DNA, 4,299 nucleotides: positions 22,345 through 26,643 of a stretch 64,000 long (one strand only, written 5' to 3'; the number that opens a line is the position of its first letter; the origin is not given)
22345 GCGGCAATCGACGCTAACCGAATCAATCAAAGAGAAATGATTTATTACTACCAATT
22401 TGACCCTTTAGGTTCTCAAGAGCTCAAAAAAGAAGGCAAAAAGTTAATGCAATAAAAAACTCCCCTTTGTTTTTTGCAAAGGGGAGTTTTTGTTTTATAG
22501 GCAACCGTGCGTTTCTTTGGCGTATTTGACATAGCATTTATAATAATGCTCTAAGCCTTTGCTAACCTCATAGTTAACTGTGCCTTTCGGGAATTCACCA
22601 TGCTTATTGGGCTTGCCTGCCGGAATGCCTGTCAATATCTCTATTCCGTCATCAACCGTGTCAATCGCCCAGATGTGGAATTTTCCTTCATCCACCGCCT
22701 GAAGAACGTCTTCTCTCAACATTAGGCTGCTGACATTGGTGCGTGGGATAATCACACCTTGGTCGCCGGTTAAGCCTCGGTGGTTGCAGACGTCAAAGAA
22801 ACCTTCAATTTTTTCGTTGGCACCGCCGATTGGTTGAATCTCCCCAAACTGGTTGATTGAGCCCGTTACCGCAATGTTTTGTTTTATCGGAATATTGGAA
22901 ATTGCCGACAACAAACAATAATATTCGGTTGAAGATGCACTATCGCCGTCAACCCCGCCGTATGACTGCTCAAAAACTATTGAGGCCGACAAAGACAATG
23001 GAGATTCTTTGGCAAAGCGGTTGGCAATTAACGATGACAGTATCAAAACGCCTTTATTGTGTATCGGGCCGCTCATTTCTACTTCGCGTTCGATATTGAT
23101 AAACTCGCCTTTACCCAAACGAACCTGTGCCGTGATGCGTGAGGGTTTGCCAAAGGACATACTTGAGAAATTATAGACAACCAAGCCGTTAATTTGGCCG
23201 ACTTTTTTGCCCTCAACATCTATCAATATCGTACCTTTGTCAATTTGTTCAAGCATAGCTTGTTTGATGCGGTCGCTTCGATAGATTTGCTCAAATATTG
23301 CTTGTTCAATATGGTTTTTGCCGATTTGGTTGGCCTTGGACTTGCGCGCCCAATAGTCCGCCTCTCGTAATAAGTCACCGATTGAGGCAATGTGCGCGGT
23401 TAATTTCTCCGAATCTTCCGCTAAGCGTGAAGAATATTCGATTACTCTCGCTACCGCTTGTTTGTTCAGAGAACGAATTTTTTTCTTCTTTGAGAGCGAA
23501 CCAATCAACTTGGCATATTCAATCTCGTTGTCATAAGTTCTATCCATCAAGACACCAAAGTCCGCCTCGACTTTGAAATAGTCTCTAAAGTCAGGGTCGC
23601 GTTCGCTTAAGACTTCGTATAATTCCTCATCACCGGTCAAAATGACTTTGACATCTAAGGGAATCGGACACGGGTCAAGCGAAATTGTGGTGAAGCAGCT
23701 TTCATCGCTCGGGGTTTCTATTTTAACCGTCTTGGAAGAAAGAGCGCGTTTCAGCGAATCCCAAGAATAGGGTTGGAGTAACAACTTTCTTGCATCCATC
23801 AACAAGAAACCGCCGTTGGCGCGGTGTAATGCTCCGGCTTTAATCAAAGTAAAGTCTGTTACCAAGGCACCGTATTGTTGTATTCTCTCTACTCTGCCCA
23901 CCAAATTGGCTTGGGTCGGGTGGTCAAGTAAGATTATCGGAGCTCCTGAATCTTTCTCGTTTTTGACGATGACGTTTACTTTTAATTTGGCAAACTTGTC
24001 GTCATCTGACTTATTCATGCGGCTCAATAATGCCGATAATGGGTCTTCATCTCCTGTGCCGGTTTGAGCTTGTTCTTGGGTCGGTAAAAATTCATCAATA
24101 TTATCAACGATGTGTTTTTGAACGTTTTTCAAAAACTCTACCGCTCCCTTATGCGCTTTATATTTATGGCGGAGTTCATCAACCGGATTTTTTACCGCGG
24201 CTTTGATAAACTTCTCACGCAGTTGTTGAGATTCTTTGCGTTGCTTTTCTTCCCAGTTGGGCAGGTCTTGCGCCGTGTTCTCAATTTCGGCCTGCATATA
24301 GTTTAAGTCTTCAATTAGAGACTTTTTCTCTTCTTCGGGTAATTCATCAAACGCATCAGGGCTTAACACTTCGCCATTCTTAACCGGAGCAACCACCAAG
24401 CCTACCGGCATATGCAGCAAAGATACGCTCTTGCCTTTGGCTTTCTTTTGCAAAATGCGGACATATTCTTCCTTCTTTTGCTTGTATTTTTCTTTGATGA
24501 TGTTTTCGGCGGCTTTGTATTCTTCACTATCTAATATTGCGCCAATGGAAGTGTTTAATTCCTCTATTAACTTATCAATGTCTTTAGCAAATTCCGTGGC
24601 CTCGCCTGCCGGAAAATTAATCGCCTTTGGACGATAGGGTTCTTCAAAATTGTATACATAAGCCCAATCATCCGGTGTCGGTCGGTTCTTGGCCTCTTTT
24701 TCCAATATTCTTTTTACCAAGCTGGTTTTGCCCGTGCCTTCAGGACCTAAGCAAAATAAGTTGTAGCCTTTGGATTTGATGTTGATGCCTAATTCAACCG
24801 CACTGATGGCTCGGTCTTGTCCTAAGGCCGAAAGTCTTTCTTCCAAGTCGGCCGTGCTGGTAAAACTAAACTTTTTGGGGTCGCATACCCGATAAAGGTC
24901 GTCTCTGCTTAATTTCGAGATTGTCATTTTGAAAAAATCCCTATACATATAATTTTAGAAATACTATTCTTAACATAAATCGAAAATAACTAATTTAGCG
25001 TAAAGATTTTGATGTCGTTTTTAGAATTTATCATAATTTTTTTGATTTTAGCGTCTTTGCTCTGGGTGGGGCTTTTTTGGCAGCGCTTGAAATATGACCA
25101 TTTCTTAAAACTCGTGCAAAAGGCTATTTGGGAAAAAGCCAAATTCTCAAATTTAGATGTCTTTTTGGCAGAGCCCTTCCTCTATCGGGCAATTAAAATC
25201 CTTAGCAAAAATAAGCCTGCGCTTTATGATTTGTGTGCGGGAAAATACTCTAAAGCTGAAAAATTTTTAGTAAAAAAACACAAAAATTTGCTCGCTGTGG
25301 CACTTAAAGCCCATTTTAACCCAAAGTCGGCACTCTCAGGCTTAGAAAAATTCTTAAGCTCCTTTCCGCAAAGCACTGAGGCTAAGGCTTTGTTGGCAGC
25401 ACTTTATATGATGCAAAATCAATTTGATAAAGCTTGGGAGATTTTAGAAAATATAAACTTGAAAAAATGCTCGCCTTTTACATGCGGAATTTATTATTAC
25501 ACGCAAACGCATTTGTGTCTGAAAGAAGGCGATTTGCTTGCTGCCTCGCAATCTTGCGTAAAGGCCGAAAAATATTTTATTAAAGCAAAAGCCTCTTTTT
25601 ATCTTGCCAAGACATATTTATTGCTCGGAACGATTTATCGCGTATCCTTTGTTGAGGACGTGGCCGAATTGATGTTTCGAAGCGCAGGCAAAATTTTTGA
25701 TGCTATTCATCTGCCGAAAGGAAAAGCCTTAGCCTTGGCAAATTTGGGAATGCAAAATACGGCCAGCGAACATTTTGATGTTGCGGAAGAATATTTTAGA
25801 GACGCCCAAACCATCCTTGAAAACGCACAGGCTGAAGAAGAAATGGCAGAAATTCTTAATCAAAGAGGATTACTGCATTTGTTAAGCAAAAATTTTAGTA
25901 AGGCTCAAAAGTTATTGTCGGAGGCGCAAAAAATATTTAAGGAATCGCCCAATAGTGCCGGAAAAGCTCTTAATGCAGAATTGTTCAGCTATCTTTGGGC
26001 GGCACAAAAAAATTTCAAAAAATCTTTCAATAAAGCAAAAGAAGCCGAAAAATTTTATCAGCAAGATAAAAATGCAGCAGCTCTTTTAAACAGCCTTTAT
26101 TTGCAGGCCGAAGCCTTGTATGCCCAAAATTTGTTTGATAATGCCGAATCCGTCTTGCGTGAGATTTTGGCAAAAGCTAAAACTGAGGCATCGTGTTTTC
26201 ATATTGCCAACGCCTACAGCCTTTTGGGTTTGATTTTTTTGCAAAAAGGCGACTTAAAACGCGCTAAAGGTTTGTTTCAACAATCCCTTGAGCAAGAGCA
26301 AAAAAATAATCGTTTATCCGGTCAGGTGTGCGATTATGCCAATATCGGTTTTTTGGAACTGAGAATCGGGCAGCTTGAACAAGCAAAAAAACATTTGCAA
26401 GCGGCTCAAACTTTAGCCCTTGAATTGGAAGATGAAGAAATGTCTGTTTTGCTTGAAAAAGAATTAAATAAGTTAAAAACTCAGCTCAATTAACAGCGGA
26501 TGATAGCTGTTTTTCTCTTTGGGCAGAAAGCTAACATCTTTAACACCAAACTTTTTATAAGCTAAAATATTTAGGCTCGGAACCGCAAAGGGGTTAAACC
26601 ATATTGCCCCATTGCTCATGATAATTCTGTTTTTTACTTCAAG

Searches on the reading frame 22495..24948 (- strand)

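Call 72: search_protein_families(library=pfam, proteins=[window:22495-24948:-], max_evalue=0.00001)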
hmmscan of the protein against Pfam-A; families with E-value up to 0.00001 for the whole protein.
window:22495-24948:- (817 aa): 4 families
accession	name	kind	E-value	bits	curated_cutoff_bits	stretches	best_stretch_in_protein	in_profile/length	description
PF13654.12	AAA_32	-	4.9e-49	166.2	21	1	335-464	2-132/133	LonB-like, AAA domain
PF20436.4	LonB_AAA-LID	-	8.7e-26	90.2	22.4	1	494-557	2-65/65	Archaeal LonB, AAA+ ATPase LID domain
PF20437.3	LonC_helical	-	3.1e-16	59.5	24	1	94-127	1-34/34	Lon-like LonC helical domain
PF05362.19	Lon_C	-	1.5e-08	34.9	21.1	1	667-769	108-199/205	Lon protease (S16) C-terminal proteolytic domain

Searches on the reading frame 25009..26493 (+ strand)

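Call 72: search_protein_families(library=pfam, proteins=[window:25009-26493:+], max_evalue=0.00001)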
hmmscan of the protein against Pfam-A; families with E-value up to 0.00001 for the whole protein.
window:25009-26493:+ (494 aa): 7 families
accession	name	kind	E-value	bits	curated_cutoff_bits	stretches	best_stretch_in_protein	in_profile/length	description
PF13424.12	TPR_12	-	3.9e-14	53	30.1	0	361-428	4-73/77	Tetratricopeptide repeat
PF13428.12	TPR_14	-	2.8e-12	46.5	23.5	0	362-393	3-34/44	Tetratricopeptide repeat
PF14559.12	TPR_19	-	5.7e-12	46.2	25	1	104-151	6-53/68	Tetratricopeptide repeat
PF17874.7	TPR_MalT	-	4e-11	43.2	45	1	332-470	52-191/336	MalT-like TPR region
PF07719.23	TPR_2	-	1.8e-10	40.5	27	0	400-432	1-33/34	Tetratricopeptide repeat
PF12895.13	ANAPC3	-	2.6e-07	31.2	27.2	0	104-156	4-56/82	Anaphase-promoting complex, cyclosome, subunit 3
PF13432.12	TPR_16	-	5.2e-07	30.4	32.7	0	364-428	1-59/65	Tetratricopeptide repeat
